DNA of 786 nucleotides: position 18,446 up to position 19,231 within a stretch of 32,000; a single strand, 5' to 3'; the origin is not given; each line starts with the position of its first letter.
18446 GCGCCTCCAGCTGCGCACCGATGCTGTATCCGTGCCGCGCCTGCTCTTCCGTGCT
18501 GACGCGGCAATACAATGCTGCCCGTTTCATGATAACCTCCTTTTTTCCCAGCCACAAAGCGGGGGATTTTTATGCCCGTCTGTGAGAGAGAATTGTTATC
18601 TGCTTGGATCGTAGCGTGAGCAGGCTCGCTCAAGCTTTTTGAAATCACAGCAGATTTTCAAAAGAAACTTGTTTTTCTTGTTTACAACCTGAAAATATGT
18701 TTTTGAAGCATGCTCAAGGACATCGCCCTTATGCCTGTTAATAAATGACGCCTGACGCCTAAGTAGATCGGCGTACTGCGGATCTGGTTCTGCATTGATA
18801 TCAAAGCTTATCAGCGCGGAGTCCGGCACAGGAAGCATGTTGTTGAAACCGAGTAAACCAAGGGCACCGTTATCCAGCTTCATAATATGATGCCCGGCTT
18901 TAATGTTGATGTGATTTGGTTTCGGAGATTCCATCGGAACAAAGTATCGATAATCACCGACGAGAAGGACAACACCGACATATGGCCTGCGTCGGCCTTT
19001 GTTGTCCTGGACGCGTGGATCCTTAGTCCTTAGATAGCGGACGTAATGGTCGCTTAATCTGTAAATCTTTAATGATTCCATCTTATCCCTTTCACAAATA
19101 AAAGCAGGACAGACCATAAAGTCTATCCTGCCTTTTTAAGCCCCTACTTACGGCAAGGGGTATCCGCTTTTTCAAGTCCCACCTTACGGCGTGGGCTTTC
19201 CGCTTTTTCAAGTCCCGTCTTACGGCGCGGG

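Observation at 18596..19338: Complete type III toxin-antitoxin (ToxIN/AbiQ-like) cassette inside the lysogeny module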

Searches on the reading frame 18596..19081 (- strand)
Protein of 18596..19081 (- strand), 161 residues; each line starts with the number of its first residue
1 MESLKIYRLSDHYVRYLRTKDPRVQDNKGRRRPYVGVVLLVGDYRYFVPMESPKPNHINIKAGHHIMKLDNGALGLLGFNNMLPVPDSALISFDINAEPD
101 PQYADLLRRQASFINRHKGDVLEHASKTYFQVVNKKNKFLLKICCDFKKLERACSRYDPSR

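Call 4: search_protein_families(library=pfam, proteins=[window:18596-19081:-], max_evalue=0.01)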
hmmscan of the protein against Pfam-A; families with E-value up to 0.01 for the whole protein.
window:18596-19081:- (161 aa): 1 family
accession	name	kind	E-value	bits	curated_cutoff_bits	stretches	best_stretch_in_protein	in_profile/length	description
PF13958.12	ToxN_toxin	-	6.4e-48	163.4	25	1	4-157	1-159/159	Toxin ToxN, type III toxin-antitoxin system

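Call 5: search_protein_families(library=padloc, proteins=[window:18596-19081:-], max_evalue=0.01)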
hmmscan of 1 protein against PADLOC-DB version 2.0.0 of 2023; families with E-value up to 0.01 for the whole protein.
window:18596-19081:- (161 aa): 1 family
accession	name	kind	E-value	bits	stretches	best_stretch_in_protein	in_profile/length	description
PDLC02352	AbiQ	-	1.7e-45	153.2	1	4-158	1-158/160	AbiQ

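Call 14: find_homologous_proteins(query=window:18596-19081:-)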
Query window:18596-19081:- (161 aa): 788 proteins with E <= 0.001 among 798 candidates; the best 120 are listed.
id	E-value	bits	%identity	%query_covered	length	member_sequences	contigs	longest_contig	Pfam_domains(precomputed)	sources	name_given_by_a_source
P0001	2.8e-105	367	100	100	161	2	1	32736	PF13958.13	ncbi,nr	ncbi:MAG: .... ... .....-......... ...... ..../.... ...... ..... [Lachnospiraceae bacterium]|nr:type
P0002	2.5e-87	309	84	100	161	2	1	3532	PF13958.13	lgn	-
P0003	7.3e-85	301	81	100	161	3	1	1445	PF13958.13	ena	-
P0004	1.3e-84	300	81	100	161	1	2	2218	PF13958.13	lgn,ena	-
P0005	1.1e-83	297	79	100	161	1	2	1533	PF13958.13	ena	-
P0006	8.8e-82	291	80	100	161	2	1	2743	PF13958.13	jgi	-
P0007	1.6e-81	290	78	99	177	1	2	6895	PF13958.13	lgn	-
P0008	3.2e-81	289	75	100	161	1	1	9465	PF13958.13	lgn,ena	-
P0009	1.1e-80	287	77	100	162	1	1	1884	PF13958.13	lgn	-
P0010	1.3e-80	287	76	100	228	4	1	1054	PF13958.13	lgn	-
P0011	3.1e-80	286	78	99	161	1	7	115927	PF13958.13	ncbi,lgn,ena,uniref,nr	ncbi:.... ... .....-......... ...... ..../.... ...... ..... [Colidextribacter sp. OB.20]|uniref:type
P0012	3.4e-80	285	76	100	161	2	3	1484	PF13958.13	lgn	-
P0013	6.8e-80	285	75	100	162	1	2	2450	PF13958.13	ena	-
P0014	1.2e-79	284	76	99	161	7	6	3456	PF13958.13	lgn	-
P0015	3.8e-79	282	76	100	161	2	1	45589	PF13958.13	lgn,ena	-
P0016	4.1e-79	282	75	100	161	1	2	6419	PF13958.13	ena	-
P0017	7.3e-79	281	77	99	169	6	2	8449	PF13958.13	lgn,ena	-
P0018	8.3e-79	281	74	99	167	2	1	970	PF13958.13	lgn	-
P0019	9.2e-79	281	75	100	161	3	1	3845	PF13958.13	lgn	-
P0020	9.3e-79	281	74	100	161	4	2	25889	PF13958.13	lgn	-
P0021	9.9e-79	281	74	99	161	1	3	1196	PF13958.13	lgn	-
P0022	1.1e-78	281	75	100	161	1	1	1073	PF13958.13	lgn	-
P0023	1.8e-78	280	75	100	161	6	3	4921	PF13958.13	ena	-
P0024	2.1e-78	280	74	100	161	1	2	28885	PF13958.13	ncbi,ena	-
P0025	2.5e-78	279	74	99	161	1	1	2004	PF13958.13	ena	-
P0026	3.0e-78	279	75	100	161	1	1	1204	PF13958.13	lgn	-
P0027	3.6e-78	279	74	100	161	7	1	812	PF13958.13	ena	-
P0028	4.5e-78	279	73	100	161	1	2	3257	PF13958.13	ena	-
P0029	4.5e-78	279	76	99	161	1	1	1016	PF13958.13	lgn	-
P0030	6.0e-78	278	76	99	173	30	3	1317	PF13958.13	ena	-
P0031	6.6e-78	278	75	100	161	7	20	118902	PF13958.13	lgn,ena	-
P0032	1.1e-77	277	74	99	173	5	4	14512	PF13958.13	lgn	-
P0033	1.5e-77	277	74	99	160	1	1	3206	PF13958.13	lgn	-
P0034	1.9e-77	277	73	100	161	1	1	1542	PF13958.13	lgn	-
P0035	2.3e-77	276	75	99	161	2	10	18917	PF13958.13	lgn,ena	-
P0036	2.4e-77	276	75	100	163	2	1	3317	PF13958.13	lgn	-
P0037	2.4e-77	276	73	100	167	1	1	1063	PF13958.13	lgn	-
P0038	3.5e-77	276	72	100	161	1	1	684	PF13958.13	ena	-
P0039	4.1e-77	275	76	99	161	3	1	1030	PF13958.13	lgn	-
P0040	4.4e-77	275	74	99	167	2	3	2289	PF13958.13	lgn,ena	-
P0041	4.5e-77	275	74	100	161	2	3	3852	PF13958.13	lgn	-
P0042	8.1e-77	275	72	99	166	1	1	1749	PF13958.13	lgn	-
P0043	1.2e-76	274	73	100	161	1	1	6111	PF13958.13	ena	-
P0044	1.2e-76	274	74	100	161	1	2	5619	PF13958.13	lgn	-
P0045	1.3e-76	274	72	99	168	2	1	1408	PF13958.13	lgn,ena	-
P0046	1.6e-76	274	73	100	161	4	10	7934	PF13958.13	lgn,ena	-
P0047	1.9e-76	273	73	100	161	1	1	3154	PF13958.13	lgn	-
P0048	2.1e-76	273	75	99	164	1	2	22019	PF13958.13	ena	-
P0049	3.8e-76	272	72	100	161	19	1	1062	PF13958.13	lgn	-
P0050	3.9e-76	272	72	100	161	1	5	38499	PF13958.13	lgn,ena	-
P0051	4.0e-76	272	71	100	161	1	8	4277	PF13958.13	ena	-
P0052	4.6e-76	272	73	99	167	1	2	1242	PF13958.13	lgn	-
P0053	4.6e-76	272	73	100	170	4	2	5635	PF13958.13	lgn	-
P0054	5.2e-76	272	71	100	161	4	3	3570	PF13958.13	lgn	-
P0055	6.0e-76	272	71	99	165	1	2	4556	PF13958.13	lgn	-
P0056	7.4e-76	271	74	100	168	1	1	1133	PF13958.13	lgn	-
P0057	7.6e-76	271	73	99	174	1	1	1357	PF13958.13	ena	-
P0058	7.8e-76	271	72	99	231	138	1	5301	PF13958.13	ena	-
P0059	8.3e-76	271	73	99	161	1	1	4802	PF13958.13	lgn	-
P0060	8.7e-76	271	72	100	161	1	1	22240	PF13958.13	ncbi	-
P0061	8.8e-76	271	72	100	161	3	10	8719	PF13958.13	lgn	-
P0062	9.6e-76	271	75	99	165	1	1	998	PF13958.13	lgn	-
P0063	1.0e-75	271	74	99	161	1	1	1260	PF13958.13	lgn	-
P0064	1.0e-75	271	73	99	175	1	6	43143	PF13958.13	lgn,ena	-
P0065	1.3e-75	271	74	98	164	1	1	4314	PF13958.13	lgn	-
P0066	1.4e-75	271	73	100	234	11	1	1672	PF13958.13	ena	-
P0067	1.4e-75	271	75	100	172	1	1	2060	PF13958.13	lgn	-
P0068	1.8e-75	270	72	100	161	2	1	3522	PF13958.13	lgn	-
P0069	2.6e-75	270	72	99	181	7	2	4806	PF13958.13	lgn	-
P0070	3.2e-75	269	72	100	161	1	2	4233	PF13958.13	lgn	-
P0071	3.4e-75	269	71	99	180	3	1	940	PF13958.13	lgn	-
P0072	3.9e-75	269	72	100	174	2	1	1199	PF13958.13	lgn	-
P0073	5.1e-75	269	71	100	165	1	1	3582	PF13958.13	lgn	-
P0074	6.1e-75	268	73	99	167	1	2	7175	PF13958.13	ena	-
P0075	6.8e-75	268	71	100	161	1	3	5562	PF13958.13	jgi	-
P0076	8.2e-75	268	73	99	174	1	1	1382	PF13958.13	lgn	-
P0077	8.5e-75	268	73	99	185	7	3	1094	PF13958.13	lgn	-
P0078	1.1e-74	268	71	99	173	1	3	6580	PF13958.13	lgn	-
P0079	1.2e-74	267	72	100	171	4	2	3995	PF13958.13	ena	-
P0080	1.5e-74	267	71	100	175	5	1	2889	PF13958.13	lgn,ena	-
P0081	2.3e-74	267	73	99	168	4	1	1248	PF13958.13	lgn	-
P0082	2.5e-74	266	71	100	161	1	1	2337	PF13958.13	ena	-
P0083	3.2e-74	266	70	100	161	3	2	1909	PF13958.13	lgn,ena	-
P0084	3.2e-74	266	70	99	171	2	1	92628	PF13958.13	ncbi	ncbi:MAG: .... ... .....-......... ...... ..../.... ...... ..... [Oscillospiraceae bacterium]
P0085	3.2e-74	266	71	99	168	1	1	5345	PF13958.13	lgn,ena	-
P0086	3.6e-74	266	71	100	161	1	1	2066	PF13958.13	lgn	-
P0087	3.6e-74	266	69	99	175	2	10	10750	PF13958.13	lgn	-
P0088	4.6e-74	266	71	99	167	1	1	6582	PF13958.13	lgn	-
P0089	4.6e-74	266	71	99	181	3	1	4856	PF13958.13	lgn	-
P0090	4.6e-74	266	71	100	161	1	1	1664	PF13958.13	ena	-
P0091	5.0e-74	265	73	98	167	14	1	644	PF13958.13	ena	-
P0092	5.7e-74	265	70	100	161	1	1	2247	PF13958.13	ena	-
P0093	9.2e-74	265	72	100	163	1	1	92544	PF13958.13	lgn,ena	-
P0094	9.6e-74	265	70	99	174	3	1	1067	PF13958.13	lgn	-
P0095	9.7e-74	265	71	100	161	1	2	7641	PF13958.13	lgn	-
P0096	1.0e-73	264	72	99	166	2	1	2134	PF13958.13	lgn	-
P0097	1.0e-73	264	71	99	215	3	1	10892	PF13958.13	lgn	-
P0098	1.1e-73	264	71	99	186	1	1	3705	PF13958.13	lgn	-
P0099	1.2e-73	264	72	99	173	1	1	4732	PF13958.13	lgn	-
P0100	1.2e-73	264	70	99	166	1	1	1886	PF13958.13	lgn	-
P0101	1.9e-73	264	70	100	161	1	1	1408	PF13958.13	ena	-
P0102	2.7e-73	263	71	98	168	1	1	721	PF13958.13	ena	-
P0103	3.1e-73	263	70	99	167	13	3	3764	PF13958.13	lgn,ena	-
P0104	3.8e-73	263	70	100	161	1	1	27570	PF13958.13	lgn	-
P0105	4.0e-73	263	71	99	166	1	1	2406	PF13958.13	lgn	-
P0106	4.1e-73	262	71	100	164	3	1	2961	PF13958.13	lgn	-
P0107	4.5e-73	262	69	99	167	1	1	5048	PF13958.13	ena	-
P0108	4.6e-73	262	69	99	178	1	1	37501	PF13958.13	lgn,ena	-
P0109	4.7e-73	262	72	99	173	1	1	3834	PF13958.13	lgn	-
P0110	4.8e-73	262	70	99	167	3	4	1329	PF13958.13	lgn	-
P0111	5.1e-73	262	71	99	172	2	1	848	PF13958.13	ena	-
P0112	5.3e-73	262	74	98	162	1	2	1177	PF13958.13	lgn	-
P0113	6.3e-73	262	70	99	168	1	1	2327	PF13958.13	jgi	-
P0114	7.1e-73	262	71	99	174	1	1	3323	PF13958.13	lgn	-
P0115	1.1e-72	261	69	99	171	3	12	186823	PF13958.13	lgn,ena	-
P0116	1.2e-72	261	69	99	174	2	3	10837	PF13958.13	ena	-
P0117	1.4e-72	261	70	99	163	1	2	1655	PF13958.13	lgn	-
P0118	1.6e-72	261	70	100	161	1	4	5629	PF13958.13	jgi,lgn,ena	-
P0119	3.6e-72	259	69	100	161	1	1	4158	PF13958.13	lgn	-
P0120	3.7e-72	259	70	99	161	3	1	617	PF13958.13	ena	-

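Call 16: search_dna_similar(query=window:18596-19081:-, collection=phages, mode=protein, max_rows=40)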
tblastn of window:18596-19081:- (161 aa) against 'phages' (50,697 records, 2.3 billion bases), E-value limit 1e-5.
Records with a match: 4; places in all: 4; records where one place covers at least 80% of the query: 4.
Best place of each record, by identity: <60% 4.
By first word of the organism name: Clostridioides 2; Clostridium 1; Fusobacterium 1.
By host as written in the record: - 1; Clostridium botulinum D str. 1873 1; Fusobacterium necrophorum subsp. necrophorum strain FN37 1; Clostridioides sp. ES-S-0107-01 1.
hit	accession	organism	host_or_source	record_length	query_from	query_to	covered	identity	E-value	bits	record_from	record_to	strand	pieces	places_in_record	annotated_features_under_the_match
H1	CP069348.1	Clostridioides phage pCD1602_4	water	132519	1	157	98%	40.9%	4e-37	139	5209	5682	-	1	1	record has no annotation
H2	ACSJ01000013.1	Clostridium phage D-1873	Clostridium botulinum D str. 1873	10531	4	157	96%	39.9%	2e-27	112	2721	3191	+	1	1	conserved hypothetical protein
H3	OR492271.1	Fusobacterium phage phiFN37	Fusobacterium necrophorum subsp. ...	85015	1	157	98%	29.7%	9e-16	79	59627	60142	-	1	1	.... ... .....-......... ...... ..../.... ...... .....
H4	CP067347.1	Clostridioides phage ES-S-0107-01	Clostridioides sp. ES-S-0107-01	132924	1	147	91%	29.7%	1e-6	52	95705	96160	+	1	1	record has no annotation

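Call 17: find_related_loci(query=window:18596-19081:-, collection=genome_contigs, flank=4000)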
Query window:18596-19081:- (161 aa) in genome_contigs; peptide patterns used: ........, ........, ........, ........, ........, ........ (x = any residue, [..] = any of these).
78 stretches matched a pattern; 10 encode a relative of the query (tblastn E <= 1e-3); 10 distinct loci.
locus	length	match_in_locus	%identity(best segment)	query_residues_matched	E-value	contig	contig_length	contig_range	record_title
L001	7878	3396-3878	73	1-161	1e-82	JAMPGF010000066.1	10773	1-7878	MAG: Butyricicoccus sp. isolate NALB_7863_12 Scaffold_#66__SCF_066___10773_bp, whole genome shotgun sequence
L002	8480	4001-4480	68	1-160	5e-74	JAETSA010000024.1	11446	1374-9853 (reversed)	MAG: Bacillota bacterium isolate S31_Bin1 scaffold_4371_3, whole genome shotgun sequence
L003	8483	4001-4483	68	1-160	5e-74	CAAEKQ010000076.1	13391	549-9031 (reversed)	MAG TPA_asm: uncultured Oscillospiraceae bacterium, isolate HGM12964, WGS project CAAEKQ010000000 data, contig: ERS53720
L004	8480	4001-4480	70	1-160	4e-73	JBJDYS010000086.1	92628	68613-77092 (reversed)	MAG: Oscillospiraceae bacterium isolate PUUB43_bin.037 NODE_82_length_92628_cov_49.798667, whole genome shotgun sequence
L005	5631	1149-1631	68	1-160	1e-71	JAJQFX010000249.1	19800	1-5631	MAG: Clostridiales bacterium isolate MO.B6_11 NODE_536_length_19800_cov_10.642998, whole genome shotgun sequence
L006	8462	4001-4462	66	1-154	1e-68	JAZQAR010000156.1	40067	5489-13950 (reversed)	MAG: Eubacteriales bacterium isolate T1900044642_TS20190108.MAGScoT_cleanbin_000069 SGB_1287_k141_3665, whole genome sho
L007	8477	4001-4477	59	3-160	3e-59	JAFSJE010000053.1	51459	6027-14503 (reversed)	MAG: Oscillospiraceae bacterium isolate RGIG3191 Goat_Reticulum-1__c405544, whole genome shotgun sequence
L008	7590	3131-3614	69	1-161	7e-64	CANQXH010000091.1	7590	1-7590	MAG: uncultured Oscillospiraceae bacterium isolate Lapin-025__bin8 genome assembly, contig: Lapin-025__NODE_7379_length_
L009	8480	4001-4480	78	1-160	1e-84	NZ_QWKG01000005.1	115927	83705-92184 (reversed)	Colidextribacter sp. OB.20 Scaffold3_1, whole genome shotgun sequence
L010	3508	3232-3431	68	1-160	2e-13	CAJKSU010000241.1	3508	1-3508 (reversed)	MAG TPA_asm: uncultured Clostridiales bacterium isolate ERR1430441-bin.17 genome assembly, contig: NODE_22483_length_350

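Call 18: find_related_loci(query=window:18596-19081:-, collection=viral_contigs, flank=4000)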
Query window:18596-19081:- (161 aa) in viral_contigs; peptide patterns used: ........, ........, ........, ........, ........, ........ (x = any residue, [..] = any of these).
7 stretches matched a pattern; 3 encode a relative of the query (tblastn E <= 1e-3); 3 distinct loci.
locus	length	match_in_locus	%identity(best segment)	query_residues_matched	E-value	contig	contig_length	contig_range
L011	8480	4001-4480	73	1-160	2e-80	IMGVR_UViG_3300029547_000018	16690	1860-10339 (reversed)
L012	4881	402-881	66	1-160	1e-76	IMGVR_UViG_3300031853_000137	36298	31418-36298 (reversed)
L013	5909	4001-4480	73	1-160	2e-80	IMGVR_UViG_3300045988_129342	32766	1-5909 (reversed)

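Call 21: search_solved_structures(query=window:18596-19081:-, max_evalue=1, show_alignments=4)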
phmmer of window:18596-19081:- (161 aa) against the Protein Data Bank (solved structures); distinct sequences matched with E-value up to 1: 4.
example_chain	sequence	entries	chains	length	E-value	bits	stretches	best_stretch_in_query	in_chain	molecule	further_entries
4ato_A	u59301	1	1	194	8.7e-25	90.7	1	4-158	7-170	TOXN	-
4glk_A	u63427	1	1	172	1.9e-15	60.3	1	4-158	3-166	AbiQ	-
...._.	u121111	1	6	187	1.2e-13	54.4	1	5-153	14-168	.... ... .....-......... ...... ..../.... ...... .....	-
2xd0_A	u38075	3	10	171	5.4e-12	49.1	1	4-151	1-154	TOXN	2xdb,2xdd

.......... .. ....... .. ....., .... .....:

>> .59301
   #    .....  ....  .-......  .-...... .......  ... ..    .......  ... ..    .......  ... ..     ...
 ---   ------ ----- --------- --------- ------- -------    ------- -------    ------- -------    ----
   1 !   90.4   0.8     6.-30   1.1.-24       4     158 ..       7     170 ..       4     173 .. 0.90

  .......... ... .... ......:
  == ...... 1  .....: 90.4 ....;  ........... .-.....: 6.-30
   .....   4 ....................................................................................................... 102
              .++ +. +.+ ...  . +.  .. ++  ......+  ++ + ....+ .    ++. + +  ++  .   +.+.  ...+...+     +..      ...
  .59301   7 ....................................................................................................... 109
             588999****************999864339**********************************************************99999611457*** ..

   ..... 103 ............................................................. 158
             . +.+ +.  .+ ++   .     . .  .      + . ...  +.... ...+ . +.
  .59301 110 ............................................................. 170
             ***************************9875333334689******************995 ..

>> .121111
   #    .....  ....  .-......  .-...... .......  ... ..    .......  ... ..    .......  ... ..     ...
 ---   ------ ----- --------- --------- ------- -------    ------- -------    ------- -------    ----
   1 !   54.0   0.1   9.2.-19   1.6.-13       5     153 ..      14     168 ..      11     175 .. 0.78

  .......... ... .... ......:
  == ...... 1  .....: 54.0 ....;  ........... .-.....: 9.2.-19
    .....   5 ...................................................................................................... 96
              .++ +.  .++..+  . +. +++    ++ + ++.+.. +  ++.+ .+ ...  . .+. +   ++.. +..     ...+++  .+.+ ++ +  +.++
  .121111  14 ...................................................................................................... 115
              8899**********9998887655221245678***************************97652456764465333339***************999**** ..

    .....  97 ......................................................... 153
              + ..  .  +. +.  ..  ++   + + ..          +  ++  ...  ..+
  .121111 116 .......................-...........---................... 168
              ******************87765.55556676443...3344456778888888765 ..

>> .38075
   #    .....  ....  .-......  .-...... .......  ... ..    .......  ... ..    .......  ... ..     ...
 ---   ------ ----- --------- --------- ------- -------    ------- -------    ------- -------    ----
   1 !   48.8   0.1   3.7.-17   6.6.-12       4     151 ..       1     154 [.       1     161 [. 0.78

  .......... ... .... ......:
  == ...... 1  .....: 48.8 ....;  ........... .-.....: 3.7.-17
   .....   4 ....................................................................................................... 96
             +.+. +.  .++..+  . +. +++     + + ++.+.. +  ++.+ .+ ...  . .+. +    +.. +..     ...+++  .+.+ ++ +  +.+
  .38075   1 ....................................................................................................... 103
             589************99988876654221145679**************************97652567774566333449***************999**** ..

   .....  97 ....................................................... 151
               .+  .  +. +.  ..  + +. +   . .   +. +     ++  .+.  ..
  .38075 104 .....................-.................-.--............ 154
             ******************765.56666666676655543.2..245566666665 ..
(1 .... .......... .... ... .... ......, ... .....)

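Call 22: find_related_loci(query=window:18596-19081:-, collection=metagenome_contigs, flank=4000)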
Query window:18596-19081:- (161 aa) in metagenome_contigs; peptide patterns used: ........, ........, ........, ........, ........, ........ (x = any residue, [..] = any of these).
103 stretches matched a pattern; 10 encode a relative of the query (tblastn E <= 1e-3); 10 distinct loci.
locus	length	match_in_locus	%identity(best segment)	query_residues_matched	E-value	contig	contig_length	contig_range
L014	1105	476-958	74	1-161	1e-88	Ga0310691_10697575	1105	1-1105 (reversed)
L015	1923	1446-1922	74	1-159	4e-84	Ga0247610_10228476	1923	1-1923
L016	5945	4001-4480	73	1-160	6e-80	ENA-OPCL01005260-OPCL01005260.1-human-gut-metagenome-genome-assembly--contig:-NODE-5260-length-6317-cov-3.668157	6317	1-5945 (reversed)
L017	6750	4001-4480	73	1-160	6e-80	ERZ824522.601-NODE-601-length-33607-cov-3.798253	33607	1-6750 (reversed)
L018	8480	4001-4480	73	1-160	6e-80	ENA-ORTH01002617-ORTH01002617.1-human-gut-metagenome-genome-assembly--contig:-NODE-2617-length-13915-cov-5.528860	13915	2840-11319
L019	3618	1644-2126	71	1-161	1e-78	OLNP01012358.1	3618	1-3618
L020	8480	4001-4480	68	1-160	3e-77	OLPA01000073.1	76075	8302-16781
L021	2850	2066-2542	68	1-159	6e-77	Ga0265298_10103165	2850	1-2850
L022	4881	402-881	66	1-160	3e-76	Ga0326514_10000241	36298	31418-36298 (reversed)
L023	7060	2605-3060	30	4-154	9e-12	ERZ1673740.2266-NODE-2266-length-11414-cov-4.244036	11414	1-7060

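Call 31: find_encoding_contigs(protein=P0001, flank=10000, max_places=3)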
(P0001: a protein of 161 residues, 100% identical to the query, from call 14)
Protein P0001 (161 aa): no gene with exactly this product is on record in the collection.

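Call 32: find_encoding_contigs(protein=P0031, flank=6000, max_places=4)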
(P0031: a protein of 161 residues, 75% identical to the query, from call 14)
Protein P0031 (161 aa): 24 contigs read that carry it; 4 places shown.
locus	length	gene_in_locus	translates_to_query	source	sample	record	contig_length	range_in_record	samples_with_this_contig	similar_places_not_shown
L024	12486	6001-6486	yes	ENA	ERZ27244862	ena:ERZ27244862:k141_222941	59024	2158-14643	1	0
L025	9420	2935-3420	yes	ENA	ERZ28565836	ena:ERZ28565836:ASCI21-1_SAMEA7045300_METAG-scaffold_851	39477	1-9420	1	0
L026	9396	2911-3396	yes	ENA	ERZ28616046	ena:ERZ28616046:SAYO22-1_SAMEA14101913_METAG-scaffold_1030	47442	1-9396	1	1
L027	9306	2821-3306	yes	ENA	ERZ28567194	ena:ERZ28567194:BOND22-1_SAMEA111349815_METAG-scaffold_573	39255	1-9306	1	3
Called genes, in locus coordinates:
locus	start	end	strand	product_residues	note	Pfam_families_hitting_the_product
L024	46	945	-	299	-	-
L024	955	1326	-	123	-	PF00436:SSB (weak)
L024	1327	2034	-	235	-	-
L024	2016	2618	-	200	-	-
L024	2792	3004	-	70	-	-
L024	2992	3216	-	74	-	-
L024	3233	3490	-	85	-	-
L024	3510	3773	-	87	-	-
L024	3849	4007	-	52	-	-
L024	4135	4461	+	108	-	-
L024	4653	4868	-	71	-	-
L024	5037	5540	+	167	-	PF12844:HTH_19, PF13560:HTH_31 (weak), PF01381:HTH_3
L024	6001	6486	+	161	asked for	PF13958:ToxN_toxin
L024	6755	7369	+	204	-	PF06114:Peptidase_M78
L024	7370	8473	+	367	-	PF00589:Phage_integrase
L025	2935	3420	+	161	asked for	PF13958:ToxN_toxin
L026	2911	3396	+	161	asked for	PF13958:ToxN_toxin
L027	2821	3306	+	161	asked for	PF13958:ToxN_toxin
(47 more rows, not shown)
